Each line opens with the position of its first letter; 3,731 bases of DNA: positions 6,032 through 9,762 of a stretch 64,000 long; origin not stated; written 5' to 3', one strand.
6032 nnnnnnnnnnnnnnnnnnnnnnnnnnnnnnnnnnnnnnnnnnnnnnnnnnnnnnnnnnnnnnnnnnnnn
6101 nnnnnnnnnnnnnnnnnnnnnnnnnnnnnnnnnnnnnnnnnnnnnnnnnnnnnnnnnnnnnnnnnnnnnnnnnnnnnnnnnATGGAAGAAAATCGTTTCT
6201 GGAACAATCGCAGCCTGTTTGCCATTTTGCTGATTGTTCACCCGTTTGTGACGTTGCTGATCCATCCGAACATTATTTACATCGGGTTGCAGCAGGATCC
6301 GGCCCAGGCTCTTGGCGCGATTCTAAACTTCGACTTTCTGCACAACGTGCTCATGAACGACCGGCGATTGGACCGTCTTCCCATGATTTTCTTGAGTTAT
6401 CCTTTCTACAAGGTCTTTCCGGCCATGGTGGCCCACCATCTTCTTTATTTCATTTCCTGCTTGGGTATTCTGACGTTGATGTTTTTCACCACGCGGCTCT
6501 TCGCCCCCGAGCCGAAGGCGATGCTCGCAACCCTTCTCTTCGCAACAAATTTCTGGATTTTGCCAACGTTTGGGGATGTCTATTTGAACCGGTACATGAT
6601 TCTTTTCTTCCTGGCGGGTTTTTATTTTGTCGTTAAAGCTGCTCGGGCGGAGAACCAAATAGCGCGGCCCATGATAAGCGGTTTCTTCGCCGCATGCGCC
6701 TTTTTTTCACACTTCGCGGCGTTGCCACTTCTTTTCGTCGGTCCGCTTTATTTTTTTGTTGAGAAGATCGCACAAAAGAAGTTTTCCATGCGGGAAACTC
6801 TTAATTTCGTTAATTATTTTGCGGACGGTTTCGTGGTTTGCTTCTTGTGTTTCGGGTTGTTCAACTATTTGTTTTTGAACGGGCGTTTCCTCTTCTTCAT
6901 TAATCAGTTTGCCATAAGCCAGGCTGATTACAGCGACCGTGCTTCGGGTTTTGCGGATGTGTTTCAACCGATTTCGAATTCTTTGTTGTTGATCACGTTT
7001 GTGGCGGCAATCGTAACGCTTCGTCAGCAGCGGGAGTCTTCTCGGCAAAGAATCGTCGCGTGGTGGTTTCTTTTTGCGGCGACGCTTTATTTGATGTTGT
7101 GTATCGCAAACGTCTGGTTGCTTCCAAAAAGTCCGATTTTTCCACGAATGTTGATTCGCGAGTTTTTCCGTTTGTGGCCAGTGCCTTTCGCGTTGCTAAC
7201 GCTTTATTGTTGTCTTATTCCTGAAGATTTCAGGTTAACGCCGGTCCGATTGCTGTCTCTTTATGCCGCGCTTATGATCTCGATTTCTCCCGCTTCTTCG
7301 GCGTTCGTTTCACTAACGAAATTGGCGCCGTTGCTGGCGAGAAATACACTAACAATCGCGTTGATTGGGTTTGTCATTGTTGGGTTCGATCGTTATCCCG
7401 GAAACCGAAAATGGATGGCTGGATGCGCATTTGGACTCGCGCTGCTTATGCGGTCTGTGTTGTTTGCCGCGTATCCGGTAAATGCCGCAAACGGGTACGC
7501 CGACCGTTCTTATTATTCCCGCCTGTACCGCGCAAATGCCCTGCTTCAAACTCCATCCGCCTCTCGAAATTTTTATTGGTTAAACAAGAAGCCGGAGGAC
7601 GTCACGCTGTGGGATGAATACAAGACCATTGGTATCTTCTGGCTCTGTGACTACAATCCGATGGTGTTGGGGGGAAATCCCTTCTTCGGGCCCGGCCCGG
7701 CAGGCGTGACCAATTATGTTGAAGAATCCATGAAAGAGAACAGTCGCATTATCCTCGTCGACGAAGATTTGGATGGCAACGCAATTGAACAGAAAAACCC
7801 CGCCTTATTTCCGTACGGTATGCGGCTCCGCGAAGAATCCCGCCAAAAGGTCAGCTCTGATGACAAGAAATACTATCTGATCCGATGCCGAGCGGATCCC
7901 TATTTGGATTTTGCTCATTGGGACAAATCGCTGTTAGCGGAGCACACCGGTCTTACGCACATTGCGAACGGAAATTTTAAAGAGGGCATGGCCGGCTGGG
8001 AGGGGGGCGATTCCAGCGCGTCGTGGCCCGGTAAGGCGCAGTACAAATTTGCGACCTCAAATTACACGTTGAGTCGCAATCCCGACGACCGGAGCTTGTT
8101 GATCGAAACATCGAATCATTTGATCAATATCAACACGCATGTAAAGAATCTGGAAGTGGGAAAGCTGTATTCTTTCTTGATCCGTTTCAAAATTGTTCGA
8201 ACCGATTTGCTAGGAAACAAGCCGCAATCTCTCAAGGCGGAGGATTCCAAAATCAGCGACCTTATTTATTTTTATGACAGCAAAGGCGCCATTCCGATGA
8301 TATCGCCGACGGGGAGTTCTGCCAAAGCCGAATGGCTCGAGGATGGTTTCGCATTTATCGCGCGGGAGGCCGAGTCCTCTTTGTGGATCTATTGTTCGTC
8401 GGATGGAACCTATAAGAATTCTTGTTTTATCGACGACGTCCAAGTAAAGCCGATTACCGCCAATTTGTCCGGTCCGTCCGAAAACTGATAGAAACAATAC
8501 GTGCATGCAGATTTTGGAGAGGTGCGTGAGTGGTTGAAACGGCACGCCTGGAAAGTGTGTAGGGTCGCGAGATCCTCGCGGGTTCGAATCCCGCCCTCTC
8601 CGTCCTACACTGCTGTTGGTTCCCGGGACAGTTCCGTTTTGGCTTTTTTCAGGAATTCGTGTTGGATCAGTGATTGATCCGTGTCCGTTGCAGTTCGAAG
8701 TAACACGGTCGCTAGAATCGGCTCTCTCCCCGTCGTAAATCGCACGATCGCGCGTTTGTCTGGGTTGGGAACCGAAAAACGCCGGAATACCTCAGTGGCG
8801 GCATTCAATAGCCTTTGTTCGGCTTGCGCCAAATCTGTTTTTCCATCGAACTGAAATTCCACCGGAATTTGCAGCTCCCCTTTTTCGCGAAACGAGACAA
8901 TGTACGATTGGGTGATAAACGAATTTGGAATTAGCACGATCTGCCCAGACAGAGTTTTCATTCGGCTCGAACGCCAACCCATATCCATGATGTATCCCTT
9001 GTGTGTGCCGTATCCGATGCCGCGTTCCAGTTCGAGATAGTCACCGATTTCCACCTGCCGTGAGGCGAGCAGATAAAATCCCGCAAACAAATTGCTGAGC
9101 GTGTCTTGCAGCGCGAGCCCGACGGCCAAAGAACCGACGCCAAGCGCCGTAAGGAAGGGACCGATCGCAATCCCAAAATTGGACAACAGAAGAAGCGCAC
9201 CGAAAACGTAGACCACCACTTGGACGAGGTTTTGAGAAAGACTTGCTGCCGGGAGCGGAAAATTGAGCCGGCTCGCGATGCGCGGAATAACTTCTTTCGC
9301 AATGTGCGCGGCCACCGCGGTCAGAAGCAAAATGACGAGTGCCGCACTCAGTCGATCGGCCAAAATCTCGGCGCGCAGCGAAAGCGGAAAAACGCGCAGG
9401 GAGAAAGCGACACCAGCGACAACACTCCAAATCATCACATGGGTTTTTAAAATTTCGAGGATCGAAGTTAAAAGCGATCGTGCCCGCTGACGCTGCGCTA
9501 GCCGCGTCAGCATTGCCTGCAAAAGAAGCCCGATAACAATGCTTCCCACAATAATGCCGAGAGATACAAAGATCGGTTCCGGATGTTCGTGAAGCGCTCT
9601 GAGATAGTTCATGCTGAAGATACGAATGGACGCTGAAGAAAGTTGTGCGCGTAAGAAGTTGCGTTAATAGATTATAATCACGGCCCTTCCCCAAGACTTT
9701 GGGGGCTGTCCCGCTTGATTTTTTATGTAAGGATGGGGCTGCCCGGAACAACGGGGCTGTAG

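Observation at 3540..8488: Two-step periplasmic glycosylation module with sulfotransferase and methyltransferase: GT2 polyprenyl-phosphate sugar synthase + GT-C-like membrane transferase with CBM4_9-like tail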

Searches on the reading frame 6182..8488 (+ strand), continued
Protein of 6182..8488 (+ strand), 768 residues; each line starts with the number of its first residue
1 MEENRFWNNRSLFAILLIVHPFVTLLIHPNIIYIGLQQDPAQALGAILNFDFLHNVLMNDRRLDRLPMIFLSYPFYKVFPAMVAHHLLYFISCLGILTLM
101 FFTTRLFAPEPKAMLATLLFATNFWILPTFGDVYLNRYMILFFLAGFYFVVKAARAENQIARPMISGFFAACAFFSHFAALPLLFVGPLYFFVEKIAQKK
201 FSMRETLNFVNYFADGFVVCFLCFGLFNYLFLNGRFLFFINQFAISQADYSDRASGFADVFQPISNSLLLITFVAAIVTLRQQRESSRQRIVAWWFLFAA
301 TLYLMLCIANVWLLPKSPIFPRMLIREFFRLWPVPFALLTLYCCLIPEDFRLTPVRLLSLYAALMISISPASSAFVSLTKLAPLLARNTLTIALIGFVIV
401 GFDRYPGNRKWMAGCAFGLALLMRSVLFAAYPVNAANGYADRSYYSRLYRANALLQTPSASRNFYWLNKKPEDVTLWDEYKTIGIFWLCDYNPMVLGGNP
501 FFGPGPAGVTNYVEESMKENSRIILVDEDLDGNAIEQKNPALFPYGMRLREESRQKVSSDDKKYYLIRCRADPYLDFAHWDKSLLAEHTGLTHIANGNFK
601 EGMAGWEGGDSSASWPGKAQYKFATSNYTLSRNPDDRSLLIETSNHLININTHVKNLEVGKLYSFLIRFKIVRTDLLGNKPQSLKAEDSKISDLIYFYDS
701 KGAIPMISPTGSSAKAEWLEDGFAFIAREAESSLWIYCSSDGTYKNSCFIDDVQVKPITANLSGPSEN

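Call 41: fold_search(model_id=the predicted structure, library=pdb)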
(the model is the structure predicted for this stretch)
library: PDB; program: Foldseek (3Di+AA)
matches with E <= 10: 724; with E <= 0.001: 9
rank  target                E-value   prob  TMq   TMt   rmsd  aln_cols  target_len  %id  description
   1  3wak                  3.3e-05  1.00  0.33  0.30  20.6      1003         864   10  Crystal structure of the Archaeoglobus fulgidus oligosaccharyltransferase (O29867_ARCFU) in the apo form (released 2013-10-30)
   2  5w6h_A                1.8e-04  1.00  0.15  0.16   5.4       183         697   12  Crystal structure of Bacteriophage CBA120 tailspike protein 4 enzymatically active domain (TSP4dN, orf213) (released 2018-10-24)
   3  6ezn_F                2.0e-04  1.00  0.36  0.41  14.1       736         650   12  Cryo-EM structure of the yeast oligosaccharyltransferase (OST) complex (released 2018-01-17)
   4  5gmy_A                2.3e-04  1.00  0.31  0.29  20.9       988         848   11  Crystal structure of the Archaeoglobus fulgidus oligosaccharyltransferase (O29867_ARCFU) tethered with an acceptor pep (released 2017-02-01)
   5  7e9s_A                2.4e-04  1.00  0.33  0.30  19.7       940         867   10  Archaeal oligosaccharyltransferase AglB from Archaeoglobus fulgidus in complex with an inhibitory peptide and a dolich (released 2021-09-08)
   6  5f15                  2.6e-04  1.00  0.38  0.50   9.9       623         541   13  Crystal Structure of ArnT from Cupriavidus metallidurans bound to Undecaprenyl phosphate (released 2016-02-17)
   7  6w98_A                2.6e-04  1.00  0.36  0.23  21.9       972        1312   10  Single-Particle Cryo-EM Structure of Arabinofuranosyltransferase AftD from Mycobacteria (released 2020-05-13)
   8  3waj                  6.1e-04  1.00  0.31  0.30  21.3       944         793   10  Crystal structure of the Archaeoglobus fulgidus oligosaccharyltransferase (O29867_ARCFU) complex with Zn and sulfate (released 2013-10-30)
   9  6s7o_A                8.8e-04  1.00  0.34  0.39  13.3       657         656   10  Cryo-EM structure of human oligosaccharyltransferase complex OST-A (released 2019-12-18)
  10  9s6u_A                1.3e-03  1.00  0.38  0.50   9.5       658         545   10  Ternary cryo-EM structure of human ALG9 with Dol25-PP-GlcNAc2Man8, Dol25-P-Man and Fab (released 2026-03-18)
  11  8iq9_B                1.3e-03  1.00  0.13  0.18  11.6       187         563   11  Crystal structure of trimeric K2-2 TSP in complex with tetrasaccharide and octasaccharide (released 2024-02-21)
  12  7oci_F                1.3e-03  1.00  0.37  0.42  13.1       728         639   10  Cryo-EM structure of yeast Ost6p containing oligosaccharyltransferase complex (released 2022-02-16)
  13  2c26                  1.3e-03  1.00  0.12  0.31  20.8       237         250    9  Structural basis for the promiscuous specificity of the carbohydrate- binding modules from the beta-sandwich super famil (released 2005-10-18)
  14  5ezm                  2.0e-03  1.00  0.40  0.52   9.9       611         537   12  Crystal Structure of ArnT from Cupriavidus metallidurans in the apo state (released 2016-02-17)
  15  8zqf                  2.9e-03  1.00  0.12  0.39  12.0       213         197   10  Crystal structure of a novel alginate-binding carbohydrate binding module (released 2024-06-12)
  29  2xom_A                5.1e-03  1.00  0.12  0.53  11.6       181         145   13  Atomic resolution structure of TmCBM61 in complex with beta-1,4- galactotriose (released 2010-09-08)
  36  1k42_MODEL_1_A        6.8e-03  1.00  0.14  0.52   9.8       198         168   15  The Solution Structure of the CBM4-2 Carbohydrate Binding Module from a Thermostable Rhodothermus marinus Xyla (released 2002-05-29)
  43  2y6k_A                8.7e-03  1.00  0.15  0.59   6.2       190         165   15  Xylotetraose bound to X-2 engineered mutated CBM4-2 Carbohydrate Binding Module from a Thermostable Rhodothermus marin (released 2012-03-07)
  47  2y6j                  1.1e-02  1.00  0.15  0.61   7.2       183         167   16  X-2 engineered mutated CBM4-2 Carbohydrate Binding Module from a Thermostable Rhodothermus marinus Xylanase (released 2012-03-07)
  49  4xuo_A                1.1e-02  1.00  0.13  0.51  11.3       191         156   12  Structure of the CBM22-1 xylan-binding domain from Paenibacillus barcinonensis Xyn10C (released 2015-06-03)
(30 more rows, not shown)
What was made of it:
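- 6182..7552 (+): Membrane domain of the 768-aa protein (residues 1-457), with a GT-C-type fold of about 13 helices. The candidate catalytic Asp39 (nt 6296-6298) lies in the first extracytoplasmic loop, followed by the invariant D60-R-R-L-x-R-L-P67. Foldseek PDB hits: AglB, STT3, ArnT (TM-score 0.50-0.52 on the target), AftD, ALG9, AftA, Pmt1/2, all at probability 1.00 (call 41).
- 7955..8461 (+): C-terminal β-sandwich of the 768-aa protein (residues about 592-760, beginning NGNFKEG..GW), CBM4/22/61-like and predicted periplasmic. Foldseek hits to CBM4-2 (1k42, 2y6k, 2y6j; TM-score 0.52-0.61 on the target), CBM22, CBM61, an alginate CBM, phage tailspike and Cry domain III, E 1e-4 to 1e-2 (call 41).
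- On GT-C fold glycosyltransferases: Foldseek: AglB 3.3e-5, STT3 2e-4, ArnT 2.6e-4 (TM-score 0.50-0.52 on the target), AftD, ALG9, AftA, Pmt1/2, all at probability 1.00 (call 41).
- On CBM4_9 / β-sandwich carbohydrate-binding modules: CBM4-2 (1k42, 2y6k, 2y6j; TM-score 0.52-0.61 on the target), CBM22 (4xuo), CBM61 (2xom) and an alginate CBM (8zqf), at E 1e-3 to 1e-2 (call 41).
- Closest known: Arn pathway of Gram-negative bacteria. Same: A GT-C-fold enzyme follows, and ArnT is among the best fold matches (call 41).
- Foldseek E-values are modest (3e-5 to 1e-2) and TM-scores are 0.3-0.5 (call 41). The tail is CBM-like, which suggests a carbohydrate acceptor (call 41).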

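Call 65: search_protein_families(library=pfam, proteins=[P0127, P0129, P0130, P0131, P0132, P0133, P0134, P0135, P0137, P0138], max_evalue=0.01)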
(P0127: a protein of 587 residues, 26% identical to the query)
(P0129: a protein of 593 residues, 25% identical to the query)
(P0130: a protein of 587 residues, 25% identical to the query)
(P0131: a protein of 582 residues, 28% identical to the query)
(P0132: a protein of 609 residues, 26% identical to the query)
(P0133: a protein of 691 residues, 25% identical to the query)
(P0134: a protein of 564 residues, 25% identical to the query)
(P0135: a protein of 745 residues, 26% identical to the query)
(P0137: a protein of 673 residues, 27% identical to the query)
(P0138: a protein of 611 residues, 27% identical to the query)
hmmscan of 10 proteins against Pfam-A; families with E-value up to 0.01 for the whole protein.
P0127 (587 aa): 1 family
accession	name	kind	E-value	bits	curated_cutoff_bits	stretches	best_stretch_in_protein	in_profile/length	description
PF13231.12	PMT_2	-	5.3e-06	27.2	26.1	1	95-228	28-155/160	Dolichyl-phosphate-mannose-protein mannosyltransferase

P0129 (593 aa): 0 families

P0130 (587 aa): 0 families

P0131 (582 aa): 1 family
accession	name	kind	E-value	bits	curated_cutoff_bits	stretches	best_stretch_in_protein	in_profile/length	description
PF00822.25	PMP22_Claudin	-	0.0054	17.1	26.7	1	221-329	73-160/161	PMP-22/EMP/MP20/Claudin family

P0132 (609 aa): 1 family
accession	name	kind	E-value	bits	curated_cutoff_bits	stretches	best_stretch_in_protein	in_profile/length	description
PF13231.12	PMT_2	-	0.001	19.7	26.1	1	99-217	33-146/160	Dolichyl-phosphate-mannose-protein mannosyltransferase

P0133 (691 aa): 0 families

P0134 (564 aa): 0 families

P0135 (745 aa): 2 families
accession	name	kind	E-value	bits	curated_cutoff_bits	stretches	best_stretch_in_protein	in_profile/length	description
PF09594.16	GT87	-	2.1e-05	24.8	25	1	88-318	13-234/237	Glycosyltransferase family 87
PF13231.12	PMT_2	-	4.1e-05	24.3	26.1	1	97-235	23-153/160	Dolichyl-phosphate-mannose-protein mannosyltransferase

P0137 (673 aa): 0 families

P0138 (611 aa): 0 families

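Call 89: find_encoding_contigs(protein=P0127, flank=9000, max_places=2)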
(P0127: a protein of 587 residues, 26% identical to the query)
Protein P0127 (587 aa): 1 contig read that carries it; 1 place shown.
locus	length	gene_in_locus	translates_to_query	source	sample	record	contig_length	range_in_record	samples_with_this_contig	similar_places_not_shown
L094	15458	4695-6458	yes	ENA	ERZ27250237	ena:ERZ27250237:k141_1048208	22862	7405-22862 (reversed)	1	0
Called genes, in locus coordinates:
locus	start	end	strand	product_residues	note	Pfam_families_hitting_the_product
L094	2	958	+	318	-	?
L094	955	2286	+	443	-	PF00266:Aminotran_5 (faint), PF01041:DegT_DnrJ_EryC1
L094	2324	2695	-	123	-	PF04138:GtrA_DPMS_TM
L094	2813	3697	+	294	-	PF01073:3Beta_HSD (faint), PF01370:Epimerase, PF16363:GDP_Man_Dehyd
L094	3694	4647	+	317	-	PF00535:Glycos_transf_2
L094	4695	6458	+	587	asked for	PF13231:PMT_2 (weak)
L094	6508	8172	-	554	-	PF09852:DUF2079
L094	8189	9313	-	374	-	PF01041:DegT_DnrJ_EryC1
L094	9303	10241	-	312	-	PF01073:3Beta_HSD, PF01370:Epimerase, PF02719:Polysacc_synt_2, PF04321:RmlD_sub_bind, PF16363:GDP_Man_Dehyd, PF07993:NAD_binding_4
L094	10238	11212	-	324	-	PF01073:3Beta_HSD, PF01370:Epimerase, PF02719:Polysacc_synt_2, PF04321:RmlD_sub_bind, PF16363:GDP_Man_Dehyd, PF07993:NAD_binding_4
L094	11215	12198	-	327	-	PF01370:Epimerase, PF02719:Polysacc_synt_2 (faint), PF04321:RmlD_sub_bind, PF16363:GDP_Man_Dehyd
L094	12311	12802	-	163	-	PF00908:dTDP_sugar_isom, PF14667:Polysacc_synt_C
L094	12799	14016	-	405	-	PF08421:Methyltransf_13, PF13489:Methyltransf_23, PF08241:Methyltransf_11 (weak), PF08242:Methyltransf_12, PF08484:Methyltransf_14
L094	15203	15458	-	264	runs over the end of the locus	-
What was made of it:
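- Closest known: Three-component periplasmic glycosylation systems. Same: P0127, a relative of the window GT-C, sits next to GtrA and a GtrB-type GT2 (call 89).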

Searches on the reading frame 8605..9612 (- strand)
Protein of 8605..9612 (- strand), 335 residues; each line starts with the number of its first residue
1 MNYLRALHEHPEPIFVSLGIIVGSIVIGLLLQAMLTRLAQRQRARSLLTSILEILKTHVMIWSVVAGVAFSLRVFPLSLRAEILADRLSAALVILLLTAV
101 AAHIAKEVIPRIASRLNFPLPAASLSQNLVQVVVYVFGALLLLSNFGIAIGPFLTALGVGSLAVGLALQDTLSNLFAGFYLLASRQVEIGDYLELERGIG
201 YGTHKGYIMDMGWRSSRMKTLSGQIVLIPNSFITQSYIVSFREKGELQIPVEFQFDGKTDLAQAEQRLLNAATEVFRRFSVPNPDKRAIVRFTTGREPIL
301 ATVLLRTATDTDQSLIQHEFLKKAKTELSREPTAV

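Call 5: search_protein_families(library=pfam, proteins=[window:8605-9612:-], max_evalue=0.01)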
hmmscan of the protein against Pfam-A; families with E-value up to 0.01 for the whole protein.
window:8605-9612:- (335 aa): 2 families
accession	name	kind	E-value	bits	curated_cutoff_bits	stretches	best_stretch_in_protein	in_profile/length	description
PF00924.24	MS_channel_2nd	-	8.3e-14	51.9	20.2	1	170-238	1-63/68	Mechanosensitive ion channel, beta-domain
PF21088.3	MS_channel_1st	-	6.6e-06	26.4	23.1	1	129-169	2-42/42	Mechanosensitive ion channel, transmembrane helices 2/3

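Call 6: search_protein_families(library=ncbifam, proteins=[window:8605-9612:-], max_evalue=0.01)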
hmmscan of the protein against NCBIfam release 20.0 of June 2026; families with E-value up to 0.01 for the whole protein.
window:8605-9612:- (335 aa): 5 families
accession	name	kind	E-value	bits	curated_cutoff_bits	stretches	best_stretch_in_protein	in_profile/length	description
NF007662.0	PRK10334.1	subfamily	1.1e-15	57.6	321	1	87-243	30-180/286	small-conductance mechanosensitive channel MscS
NF047601.1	MscSThanab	equivalog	2.9e-15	56.5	500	1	123-264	65-197/280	small-conductance mechanosensitive channel MscS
NF047602.1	MscsSHelicob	equivalog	1.1e-08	34.8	400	1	100-245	26-162/260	small-conductance mechanosensitive channel MscS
NF008542.0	PRK11465.1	equivalog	1.2e-06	27.1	596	1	84-277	463-655/741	mechanosensitive channel protein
NF008438.0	PRK11281.1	equivalog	5.5e-05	21.1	991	1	112-284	864-1031/1113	mechanosensitive channel MscK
